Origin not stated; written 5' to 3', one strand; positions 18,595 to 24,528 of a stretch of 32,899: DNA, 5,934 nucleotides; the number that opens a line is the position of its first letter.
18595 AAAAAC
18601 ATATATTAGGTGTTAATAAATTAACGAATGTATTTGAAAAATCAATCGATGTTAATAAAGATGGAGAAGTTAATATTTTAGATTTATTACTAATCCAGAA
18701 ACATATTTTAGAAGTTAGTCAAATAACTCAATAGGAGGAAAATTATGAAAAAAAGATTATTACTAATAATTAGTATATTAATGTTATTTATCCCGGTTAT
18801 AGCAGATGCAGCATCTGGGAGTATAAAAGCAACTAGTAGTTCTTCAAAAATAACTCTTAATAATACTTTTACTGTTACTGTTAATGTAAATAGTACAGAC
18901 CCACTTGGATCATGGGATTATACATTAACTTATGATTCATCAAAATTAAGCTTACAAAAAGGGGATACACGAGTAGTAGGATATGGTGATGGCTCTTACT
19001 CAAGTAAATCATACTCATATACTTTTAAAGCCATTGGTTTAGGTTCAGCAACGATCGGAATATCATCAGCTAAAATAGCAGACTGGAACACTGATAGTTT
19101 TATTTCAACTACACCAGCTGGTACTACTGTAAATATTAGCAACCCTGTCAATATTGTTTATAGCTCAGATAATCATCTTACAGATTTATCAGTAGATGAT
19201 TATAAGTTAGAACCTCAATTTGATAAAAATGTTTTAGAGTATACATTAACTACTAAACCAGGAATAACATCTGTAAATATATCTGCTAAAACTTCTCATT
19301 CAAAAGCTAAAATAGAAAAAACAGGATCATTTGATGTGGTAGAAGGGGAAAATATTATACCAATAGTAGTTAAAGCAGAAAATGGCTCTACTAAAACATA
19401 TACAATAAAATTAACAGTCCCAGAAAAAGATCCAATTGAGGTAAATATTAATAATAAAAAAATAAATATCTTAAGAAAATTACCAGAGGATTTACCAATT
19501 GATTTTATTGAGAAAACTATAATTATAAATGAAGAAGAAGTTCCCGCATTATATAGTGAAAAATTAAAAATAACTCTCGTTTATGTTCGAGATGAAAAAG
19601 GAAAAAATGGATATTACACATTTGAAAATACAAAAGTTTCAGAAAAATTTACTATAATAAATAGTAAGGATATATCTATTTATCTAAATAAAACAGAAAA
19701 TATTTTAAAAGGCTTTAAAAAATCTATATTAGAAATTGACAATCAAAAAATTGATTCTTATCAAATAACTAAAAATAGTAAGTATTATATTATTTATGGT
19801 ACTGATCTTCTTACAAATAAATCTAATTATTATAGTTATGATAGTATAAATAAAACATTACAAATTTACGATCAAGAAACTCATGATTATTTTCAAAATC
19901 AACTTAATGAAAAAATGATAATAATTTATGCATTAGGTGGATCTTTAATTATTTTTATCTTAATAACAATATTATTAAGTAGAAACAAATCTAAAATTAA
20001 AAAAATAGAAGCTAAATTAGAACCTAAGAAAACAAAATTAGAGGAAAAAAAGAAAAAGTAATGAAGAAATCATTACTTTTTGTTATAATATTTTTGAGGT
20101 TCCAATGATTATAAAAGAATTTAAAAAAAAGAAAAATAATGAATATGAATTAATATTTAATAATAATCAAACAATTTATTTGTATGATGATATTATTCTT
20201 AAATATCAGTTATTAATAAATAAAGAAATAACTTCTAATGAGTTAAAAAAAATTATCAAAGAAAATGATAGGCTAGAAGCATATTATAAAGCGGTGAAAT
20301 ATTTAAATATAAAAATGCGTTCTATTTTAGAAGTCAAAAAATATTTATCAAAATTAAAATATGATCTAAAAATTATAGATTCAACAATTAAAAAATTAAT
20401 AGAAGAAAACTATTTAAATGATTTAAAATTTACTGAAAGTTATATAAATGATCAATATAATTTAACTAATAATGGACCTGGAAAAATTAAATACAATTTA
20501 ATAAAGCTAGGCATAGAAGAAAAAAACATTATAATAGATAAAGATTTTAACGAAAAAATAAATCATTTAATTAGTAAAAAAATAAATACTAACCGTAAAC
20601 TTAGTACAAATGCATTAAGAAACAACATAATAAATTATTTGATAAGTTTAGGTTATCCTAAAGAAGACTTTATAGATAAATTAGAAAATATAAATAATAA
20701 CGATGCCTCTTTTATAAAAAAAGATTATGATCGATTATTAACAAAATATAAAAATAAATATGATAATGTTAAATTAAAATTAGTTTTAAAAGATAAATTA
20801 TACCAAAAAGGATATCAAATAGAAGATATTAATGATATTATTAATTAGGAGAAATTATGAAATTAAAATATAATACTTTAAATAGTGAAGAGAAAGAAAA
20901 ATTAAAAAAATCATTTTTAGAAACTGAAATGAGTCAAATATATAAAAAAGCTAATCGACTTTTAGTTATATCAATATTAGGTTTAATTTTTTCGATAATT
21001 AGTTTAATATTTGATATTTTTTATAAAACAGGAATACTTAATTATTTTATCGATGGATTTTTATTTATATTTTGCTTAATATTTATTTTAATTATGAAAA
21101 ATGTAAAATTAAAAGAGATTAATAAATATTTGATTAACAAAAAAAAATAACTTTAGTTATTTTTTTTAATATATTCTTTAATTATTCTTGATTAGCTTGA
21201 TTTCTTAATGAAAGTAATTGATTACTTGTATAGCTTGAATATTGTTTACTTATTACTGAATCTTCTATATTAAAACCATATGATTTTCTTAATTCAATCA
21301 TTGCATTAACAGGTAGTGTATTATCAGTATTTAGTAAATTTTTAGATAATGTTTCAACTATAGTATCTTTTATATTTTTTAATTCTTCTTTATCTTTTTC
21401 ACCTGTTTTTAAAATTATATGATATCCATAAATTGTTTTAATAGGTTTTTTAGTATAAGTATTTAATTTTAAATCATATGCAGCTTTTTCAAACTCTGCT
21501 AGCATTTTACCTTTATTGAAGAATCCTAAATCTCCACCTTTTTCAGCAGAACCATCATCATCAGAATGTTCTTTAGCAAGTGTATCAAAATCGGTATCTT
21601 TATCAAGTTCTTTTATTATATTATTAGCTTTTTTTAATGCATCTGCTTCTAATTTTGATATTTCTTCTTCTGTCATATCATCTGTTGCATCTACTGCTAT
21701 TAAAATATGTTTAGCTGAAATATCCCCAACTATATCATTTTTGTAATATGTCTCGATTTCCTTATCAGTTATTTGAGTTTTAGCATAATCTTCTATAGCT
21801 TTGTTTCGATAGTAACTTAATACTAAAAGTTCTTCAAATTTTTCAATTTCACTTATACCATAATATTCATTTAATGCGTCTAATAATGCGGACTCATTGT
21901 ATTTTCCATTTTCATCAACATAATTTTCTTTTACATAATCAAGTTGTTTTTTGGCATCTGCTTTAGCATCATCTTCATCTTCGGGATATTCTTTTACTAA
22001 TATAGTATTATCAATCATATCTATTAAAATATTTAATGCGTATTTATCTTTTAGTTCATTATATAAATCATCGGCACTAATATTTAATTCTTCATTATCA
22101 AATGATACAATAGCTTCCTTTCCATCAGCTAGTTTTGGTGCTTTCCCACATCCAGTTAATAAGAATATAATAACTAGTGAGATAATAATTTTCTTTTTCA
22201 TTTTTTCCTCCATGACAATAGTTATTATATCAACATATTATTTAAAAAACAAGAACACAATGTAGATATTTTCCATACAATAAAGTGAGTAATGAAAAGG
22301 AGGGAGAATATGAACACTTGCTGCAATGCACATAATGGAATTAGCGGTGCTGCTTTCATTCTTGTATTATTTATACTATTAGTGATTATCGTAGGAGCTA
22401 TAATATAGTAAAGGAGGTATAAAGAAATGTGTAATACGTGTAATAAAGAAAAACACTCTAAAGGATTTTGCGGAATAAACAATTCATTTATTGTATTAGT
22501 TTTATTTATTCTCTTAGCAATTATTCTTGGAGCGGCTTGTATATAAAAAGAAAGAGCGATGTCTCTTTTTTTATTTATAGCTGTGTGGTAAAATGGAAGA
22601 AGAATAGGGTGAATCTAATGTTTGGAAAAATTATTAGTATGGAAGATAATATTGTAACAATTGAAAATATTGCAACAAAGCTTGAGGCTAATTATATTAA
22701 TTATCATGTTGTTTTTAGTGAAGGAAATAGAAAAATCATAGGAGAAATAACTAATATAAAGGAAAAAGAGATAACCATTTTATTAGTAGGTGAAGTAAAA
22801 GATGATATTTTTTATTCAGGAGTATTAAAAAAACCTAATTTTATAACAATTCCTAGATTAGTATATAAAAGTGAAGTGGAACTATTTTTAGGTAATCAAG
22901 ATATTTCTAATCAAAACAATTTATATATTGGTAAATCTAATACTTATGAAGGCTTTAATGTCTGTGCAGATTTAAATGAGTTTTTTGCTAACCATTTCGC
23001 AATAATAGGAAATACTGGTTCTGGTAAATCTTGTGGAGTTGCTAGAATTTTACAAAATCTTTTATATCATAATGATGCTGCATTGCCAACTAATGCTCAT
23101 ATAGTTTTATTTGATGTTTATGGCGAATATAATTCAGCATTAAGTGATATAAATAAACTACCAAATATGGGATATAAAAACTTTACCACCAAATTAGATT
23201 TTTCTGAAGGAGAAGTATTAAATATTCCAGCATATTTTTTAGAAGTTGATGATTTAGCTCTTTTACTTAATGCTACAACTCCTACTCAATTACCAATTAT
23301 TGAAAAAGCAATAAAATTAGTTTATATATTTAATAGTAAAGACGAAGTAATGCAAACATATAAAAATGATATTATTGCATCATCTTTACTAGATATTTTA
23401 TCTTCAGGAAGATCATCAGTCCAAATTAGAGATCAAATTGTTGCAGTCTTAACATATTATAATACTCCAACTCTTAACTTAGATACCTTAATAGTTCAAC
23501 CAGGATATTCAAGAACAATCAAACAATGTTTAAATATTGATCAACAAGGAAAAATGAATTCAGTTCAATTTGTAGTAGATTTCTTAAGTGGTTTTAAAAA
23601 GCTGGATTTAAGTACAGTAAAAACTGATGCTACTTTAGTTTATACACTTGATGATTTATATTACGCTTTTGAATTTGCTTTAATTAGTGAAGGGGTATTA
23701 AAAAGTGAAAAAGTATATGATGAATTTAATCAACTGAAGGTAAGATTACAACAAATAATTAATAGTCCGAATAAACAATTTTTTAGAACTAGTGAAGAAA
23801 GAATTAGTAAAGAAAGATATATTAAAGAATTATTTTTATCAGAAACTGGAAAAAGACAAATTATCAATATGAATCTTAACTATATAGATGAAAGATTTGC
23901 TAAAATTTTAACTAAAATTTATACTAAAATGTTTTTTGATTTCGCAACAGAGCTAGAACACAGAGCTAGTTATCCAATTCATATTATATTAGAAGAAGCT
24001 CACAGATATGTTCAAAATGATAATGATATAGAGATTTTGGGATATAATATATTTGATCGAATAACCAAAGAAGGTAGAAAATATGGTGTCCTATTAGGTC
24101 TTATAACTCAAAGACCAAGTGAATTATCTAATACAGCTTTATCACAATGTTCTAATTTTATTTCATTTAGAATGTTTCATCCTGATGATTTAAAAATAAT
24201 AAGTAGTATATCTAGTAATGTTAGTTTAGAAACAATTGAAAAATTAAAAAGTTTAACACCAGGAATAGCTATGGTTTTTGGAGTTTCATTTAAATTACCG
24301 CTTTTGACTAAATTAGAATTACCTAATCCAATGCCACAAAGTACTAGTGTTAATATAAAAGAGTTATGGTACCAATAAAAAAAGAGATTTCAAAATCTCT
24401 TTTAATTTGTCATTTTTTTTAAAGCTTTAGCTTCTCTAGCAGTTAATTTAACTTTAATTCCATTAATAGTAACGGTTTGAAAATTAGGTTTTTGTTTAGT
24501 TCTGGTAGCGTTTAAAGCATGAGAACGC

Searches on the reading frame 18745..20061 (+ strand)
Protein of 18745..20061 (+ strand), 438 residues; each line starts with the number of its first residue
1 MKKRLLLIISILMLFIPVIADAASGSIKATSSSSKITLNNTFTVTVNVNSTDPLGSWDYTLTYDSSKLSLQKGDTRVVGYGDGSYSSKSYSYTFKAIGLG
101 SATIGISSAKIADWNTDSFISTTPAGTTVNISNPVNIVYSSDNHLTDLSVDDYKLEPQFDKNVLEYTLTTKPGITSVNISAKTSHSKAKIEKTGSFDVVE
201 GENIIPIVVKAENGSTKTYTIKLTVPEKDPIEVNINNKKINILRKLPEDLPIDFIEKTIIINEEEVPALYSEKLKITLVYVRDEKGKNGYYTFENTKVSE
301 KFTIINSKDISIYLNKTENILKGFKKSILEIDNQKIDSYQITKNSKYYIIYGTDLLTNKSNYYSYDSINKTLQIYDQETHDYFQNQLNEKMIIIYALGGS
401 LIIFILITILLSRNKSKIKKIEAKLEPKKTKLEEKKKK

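Call 54: search_protein_families(library=pfam, proteins=[window:18745-20061:+], max_evalue=0.001)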
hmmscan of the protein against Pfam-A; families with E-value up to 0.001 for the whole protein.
window:18745-20061:+ (438 aa): 1 family
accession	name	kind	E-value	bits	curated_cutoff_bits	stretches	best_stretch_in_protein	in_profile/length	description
PF12733.13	Cadherin-like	-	2.5e-07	31.5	24.2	1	145-224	1-87/89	Cadherin-like beta sandwich domain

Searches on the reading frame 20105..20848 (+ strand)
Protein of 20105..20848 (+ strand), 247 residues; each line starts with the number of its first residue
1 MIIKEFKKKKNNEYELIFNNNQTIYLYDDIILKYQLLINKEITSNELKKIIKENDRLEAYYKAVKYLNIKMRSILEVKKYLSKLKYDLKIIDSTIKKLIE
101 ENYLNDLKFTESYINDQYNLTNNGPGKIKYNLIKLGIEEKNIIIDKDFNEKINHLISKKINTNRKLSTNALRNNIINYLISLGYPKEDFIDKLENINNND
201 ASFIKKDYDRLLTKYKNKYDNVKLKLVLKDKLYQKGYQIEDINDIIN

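Call 54: search_protein_families(library=pfam, proteins=[window:20105-20848:+], max_evalue=0.001)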
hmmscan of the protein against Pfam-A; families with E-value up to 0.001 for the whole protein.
window:20105-20848:+ (247 aa): 3 families
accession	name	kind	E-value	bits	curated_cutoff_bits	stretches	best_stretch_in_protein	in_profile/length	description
PF21982.2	RecX_HTH1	-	1.6e-10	41.2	26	1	59-98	1-40/40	RecX, first three-helix domain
PF21981.2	RecX_HTH3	-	1.9e-05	25.2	26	0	213-246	16-48/48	RecX, third three-helix domain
PF02631.22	RecX_HTH2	-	0.00015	22.4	26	0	105-142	1-38/42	RecX, second three-helix domain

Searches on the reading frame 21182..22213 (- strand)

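Call 54: search_protein_families(library=pfam, proteins=[window:21182-22213:-], max_evalue=0.001)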
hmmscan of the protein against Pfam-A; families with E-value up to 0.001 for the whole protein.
window:21182-22213:- (343 aa): 2 families
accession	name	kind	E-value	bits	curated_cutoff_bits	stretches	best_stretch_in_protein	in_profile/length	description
PF13616.12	Rotamase_3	-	2.9e-24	86.3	22.5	1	159-268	10-111/116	PPIC-type PPIASE domain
PF00639.27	Rotamase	-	2.1e-23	83.6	21.7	1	169-268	1-94/97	PPIC-type PPIASE domain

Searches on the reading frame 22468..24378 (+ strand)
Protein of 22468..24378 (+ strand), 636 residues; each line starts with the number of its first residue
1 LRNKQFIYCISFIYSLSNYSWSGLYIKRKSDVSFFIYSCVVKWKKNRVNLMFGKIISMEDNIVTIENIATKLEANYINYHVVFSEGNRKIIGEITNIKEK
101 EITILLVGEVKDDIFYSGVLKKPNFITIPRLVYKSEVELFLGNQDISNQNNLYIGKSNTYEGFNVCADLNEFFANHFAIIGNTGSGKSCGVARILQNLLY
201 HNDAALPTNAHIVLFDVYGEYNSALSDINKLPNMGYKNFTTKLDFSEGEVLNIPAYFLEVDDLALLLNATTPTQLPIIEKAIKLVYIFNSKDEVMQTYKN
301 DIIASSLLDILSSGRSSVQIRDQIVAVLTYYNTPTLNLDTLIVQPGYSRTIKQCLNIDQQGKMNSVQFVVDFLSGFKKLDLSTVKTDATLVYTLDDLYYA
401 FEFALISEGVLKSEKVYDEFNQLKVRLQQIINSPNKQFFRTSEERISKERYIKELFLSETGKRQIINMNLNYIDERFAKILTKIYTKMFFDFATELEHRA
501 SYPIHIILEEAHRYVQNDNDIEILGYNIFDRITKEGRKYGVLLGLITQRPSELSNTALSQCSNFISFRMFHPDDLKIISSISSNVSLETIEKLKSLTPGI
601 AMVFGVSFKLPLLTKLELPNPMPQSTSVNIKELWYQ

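Call 54: search_protein_families(library=pfam, proteins=[window:22468-24378:+], max_evalue=0.001)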
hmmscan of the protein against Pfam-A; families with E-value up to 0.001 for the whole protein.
window:22468-24378:+ (636 aa): 2 families
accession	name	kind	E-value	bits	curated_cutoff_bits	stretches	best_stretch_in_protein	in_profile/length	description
PF01935.23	DUF87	-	2e-21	77.5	23.2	1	153-483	2-214/220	Helicase HerA, central domain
PF01580.24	FtsK_SpoIIIE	-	8.2e-07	29.1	24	1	162-204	28-69/221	FtsK/SpoIIIE family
